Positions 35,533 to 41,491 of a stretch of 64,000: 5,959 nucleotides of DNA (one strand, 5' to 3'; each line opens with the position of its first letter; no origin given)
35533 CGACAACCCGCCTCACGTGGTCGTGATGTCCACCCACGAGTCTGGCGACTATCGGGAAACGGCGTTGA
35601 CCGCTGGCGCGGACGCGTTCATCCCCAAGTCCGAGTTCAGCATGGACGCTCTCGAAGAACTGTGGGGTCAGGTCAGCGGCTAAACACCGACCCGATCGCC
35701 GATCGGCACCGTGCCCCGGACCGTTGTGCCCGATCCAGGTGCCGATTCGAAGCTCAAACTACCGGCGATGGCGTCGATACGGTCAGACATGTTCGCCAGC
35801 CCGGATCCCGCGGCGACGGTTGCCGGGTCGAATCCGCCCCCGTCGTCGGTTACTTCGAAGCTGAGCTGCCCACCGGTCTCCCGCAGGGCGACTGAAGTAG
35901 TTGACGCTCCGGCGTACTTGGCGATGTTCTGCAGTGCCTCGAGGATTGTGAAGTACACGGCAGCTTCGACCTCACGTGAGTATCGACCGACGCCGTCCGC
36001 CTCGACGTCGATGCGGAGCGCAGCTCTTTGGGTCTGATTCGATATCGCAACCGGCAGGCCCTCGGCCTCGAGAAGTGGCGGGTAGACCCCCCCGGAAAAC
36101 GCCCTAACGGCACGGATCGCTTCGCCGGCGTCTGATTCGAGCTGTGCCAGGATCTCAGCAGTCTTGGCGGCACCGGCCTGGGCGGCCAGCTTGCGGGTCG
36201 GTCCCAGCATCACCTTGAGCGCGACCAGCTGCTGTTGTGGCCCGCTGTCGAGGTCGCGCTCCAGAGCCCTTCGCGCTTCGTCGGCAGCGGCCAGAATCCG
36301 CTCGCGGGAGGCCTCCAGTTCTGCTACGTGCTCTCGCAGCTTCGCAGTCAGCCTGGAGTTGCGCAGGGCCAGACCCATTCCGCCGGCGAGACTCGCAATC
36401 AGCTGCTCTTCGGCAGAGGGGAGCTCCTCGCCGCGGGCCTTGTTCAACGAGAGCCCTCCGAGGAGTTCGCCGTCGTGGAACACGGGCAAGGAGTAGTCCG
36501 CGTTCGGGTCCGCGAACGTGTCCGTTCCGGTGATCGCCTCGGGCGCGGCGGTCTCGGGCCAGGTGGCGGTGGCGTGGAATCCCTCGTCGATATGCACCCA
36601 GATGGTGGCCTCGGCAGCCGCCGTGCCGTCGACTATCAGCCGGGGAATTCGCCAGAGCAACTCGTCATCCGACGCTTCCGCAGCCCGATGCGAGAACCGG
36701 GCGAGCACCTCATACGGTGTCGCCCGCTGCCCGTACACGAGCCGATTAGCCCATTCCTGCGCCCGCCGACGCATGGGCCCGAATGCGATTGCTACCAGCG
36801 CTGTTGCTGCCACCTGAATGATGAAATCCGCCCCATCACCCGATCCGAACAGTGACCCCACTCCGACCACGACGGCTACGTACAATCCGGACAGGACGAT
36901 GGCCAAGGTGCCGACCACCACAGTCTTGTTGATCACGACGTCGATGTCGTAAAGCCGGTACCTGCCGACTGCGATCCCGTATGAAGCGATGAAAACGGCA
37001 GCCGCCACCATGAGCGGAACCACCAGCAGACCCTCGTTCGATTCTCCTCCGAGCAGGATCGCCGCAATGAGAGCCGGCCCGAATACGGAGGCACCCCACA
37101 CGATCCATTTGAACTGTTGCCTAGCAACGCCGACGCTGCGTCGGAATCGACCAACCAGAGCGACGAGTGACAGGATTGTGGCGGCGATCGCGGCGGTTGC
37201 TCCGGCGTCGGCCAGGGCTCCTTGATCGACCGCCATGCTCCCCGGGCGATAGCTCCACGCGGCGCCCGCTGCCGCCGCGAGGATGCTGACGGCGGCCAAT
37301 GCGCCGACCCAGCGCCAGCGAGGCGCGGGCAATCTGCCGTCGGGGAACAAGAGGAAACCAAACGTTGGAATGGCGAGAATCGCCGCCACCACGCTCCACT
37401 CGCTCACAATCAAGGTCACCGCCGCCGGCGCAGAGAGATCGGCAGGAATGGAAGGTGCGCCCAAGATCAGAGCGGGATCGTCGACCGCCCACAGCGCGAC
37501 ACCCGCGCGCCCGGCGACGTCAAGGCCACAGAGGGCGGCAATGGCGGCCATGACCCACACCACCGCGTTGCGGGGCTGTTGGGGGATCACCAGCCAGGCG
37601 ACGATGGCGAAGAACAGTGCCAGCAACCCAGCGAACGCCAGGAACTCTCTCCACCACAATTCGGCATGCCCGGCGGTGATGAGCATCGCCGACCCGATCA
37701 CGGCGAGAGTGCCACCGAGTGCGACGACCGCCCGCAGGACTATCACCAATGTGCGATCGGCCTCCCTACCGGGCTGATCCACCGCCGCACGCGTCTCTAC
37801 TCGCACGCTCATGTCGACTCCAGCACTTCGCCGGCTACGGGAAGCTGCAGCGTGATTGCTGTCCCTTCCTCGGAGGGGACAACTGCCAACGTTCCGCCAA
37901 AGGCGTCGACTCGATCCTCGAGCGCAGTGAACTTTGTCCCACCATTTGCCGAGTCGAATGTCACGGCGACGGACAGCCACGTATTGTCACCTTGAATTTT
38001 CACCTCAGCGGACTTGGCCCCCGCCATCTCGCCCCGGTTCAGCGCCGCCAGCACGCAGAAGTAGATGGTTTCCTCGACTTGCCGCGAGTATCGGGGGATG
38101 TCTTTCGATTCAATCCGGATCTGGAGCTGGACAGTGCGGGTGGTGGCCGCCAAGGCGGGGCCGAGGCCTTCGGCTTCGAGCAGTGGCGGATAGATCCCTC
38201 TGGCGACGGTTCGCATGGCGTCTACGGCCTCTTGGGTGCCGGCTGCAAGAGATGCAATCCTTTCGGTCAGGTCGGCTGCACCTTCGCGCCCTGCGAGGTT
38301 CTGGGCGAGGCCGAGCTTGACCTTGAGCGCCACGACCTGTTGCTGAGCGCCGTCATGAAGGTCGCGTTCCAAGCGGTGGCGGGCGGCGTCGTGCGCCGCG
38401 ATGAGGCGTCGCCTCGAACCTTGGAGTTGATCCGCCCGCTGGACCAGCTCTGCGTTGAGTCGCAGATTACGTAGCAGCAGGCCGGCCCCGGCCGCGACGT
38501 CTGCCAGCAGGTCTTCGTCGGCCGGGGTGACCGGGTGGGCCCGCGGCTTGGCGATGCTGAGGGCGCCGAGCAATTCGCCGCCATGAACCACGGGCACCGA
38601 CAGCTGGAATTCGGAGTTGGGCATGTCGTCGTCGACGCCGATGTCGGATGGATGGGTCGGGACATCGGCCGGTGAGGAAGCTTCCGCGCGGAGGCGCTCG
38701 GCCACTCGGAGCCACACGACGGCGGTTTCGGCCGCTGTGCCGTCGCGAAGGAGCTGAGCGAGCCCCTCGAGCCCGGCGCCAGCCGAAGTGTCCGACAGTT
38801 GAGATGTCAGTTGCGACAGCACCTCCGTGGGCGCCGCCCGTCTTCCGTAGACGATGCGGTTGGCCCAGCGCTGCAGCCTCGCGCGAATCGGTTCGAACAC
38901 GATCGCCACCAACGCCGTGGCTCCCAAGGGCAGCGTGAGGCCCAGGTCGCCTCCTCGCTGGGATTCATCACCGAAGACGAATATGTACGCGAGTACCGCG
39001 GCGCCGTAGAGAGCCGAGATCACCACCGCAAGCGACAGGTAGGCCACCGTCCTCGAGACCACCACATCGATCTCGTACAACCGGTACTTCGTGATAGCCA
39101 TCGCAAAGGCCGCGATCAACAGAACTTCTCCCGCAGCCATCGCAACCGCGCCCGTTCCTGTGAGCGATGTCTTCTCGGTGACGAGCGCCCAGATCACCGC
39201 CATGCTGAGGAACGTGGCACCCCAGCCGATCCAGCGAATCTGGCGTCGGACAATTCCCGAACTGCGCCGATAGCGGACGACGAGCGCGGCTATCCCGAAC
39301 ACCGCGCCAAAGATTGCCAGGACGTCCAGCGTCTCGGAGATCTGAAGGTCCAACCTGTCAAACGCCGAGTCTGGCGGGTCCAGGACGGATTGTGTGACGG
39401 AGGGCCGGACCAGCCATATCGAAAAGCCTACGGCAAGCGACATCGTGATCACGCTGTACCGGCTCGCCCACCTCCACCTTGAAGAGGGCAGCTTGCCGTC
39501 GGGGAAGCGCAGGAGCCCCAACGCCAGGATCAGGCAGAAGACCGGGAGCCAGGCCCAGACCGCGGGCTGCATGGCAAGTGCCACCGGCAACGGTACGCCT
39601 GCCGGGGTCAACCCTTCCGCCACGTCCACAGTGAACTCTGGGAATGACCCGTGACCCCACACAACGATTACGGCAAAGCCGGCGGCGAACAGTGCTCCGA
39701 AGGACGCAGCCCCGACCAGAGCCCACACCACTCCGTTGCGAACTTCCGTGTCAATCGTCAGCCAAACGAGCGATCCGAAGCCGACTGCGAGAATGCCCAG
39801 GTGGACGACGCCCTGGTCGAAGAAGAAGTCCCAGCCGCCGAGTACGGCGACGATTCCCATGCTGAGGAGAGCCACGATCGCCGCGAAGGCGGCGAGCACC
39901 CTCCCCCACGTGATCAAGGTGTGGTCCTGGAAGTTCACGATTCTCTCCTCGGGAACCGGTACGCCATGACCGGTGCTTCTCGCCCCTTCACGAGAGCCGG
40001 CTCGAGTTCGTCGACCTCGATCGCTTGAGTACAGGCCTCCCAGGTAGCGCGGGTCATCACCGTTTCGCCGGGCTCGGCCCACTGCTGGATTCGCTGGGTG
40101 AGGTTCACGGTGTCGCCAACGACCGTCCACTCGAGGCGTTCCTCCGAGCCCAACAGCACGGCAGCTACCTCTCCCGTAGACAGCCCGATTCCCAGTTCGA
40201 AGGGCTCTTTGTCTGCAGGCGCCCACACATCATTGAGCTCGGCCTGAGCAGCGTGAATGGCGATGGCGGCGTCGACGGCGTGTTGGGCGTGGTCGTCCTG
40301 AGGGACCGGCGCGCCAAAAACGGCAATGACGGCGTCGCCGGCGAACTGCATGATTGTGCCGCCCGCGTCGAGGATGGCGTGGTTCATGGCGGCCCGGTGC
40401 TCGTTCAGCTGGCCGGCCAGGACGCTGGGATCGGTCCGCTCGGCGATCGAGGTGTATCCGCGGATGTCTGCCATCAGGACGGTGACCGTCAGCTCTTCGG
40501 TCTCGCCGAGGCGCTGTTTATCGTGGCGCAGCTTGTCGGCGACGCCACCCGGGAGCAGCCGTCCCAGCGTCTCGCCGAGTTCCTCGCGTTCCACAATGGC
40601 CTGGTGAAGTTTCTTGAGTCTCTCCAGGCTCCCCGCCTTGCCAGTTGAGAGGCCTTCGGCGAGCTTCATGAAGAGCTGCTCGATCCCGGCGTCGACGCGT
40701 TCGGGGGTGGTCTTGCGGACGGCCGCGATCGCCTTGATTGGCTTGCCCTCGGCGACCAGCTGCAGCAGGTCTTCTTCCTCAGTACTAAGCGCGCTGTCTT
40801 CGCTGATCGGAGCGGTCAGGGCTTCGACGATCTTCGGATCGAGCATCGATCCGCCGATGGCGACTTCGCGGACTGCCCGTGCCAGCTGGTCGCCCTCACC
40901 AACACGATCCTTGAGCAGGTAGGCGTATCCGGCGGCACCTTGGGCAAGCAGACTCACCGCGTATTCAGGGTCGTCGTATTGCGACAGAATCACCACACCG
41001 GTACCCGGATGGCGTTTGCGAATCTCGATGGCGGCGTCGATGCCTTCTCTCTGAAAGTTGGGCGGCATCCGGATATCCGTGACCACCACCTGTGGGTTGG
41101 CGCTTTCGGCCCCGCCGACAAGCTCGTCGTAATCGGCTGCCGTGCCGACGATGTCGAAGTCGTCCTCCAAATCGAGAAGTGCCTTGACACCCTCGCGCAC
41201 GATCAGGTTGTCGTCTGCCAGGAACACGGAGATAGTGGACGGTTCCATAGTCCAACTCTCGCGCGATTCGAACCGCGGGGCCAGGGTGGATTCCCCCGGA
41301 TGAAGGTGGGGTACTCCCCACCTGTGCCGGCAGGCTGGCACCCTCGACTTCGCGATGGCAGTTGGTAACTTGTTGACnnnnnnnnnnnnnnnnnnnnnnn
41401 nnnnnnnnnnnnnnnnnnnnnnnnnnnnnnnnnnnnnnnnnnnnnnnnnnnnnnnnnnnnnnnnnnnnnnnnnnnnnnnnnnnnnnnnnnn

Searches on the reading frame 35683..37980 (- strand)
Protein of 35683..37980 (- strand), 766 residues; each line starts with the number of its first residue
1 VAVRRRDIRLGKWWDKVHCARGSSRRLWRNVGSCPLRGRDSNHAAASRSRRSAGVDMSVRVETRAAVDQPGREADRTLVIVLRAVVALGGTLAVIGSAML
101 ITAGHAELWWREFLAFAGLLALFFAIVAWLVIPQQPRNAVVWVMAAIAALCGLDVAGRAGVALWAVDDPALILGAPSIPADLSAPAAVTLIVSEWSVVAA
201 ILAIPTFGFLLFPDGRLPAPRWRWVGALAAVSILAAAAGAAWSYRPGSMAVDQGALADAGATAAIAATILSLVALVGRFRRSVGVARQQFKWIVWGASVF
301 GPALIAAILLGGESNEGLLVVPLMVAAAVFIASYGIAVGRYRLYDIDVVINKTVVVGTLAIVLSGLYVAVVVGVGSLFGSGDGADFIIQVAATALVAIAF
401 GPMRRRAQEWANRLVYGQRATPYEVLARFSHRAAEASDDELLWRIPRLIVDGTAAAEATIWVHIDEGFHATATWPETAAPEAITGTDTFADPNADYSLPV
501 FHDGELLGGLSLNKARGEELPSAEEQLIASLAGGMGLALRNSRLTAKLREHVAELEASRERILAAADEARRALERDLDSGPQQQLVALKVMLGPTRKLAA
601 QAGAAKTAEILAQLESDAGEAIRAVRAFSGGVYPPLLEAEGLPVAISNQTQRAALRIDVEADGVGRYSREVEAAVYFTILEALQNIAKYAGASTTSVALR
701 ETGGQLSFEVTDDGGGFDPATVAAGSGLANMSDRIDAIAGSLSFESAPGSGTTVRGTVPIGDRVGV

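Call 75: search_protein_families(library=pfam, proteins=[window:35683-37980:-], max_evalue=0.00001)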
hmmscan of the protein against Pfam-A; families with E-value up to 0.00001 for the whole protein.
window:35683-37980:- (766 aa): 1 family
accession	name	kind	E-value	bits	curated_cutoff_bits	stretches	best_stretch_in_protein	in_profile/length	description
PF02518.31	HATPase_c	-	3.3e-10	40.8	26.4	1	673-760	4-109/111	Histidine kinase-, DNA gyrase B-, and HSP90-like ATPase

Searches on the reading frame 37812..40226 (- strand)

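Call 75: search_protein_families(library=pfam, proteins=[window:37812-40226:-], max_evalue=0.00001)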
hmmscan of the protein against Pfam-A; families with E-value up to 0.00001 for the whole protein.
window:37812-40226:- (805 aa): 2 families
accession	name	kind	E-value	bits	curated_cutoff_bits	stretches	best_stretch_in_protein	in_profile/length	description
PF07730.19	HisKA_3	-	4.6e-10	40.3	24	1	616-681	2-66/68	Histidine kinase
PF13185.12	GAF_2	-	6.4e-06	26.9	28.6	0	505-585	57-135/136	GAF domain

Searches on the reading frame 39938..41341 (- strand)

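Call 75: search_protein_families(library=pfam, proteins=[window:39938-41341:-], max_evalue=0.00001)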
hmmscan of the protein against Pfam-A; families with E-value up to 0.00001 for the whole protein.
window:39938-41341:- (468 aa): 2 families
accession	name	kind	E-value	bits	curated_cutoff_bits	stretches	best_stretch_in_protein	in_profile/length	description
PF00211.25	Guanylate_cyc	-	3.3e-21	76.1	21.9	1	285-456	8-175/183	Adenylate and Guanylate cyclase catalytic domain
PF00072.30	Response_reg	-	2.5e-16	60.2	30.2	1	39-139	1-96/111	Response regulator receiver domain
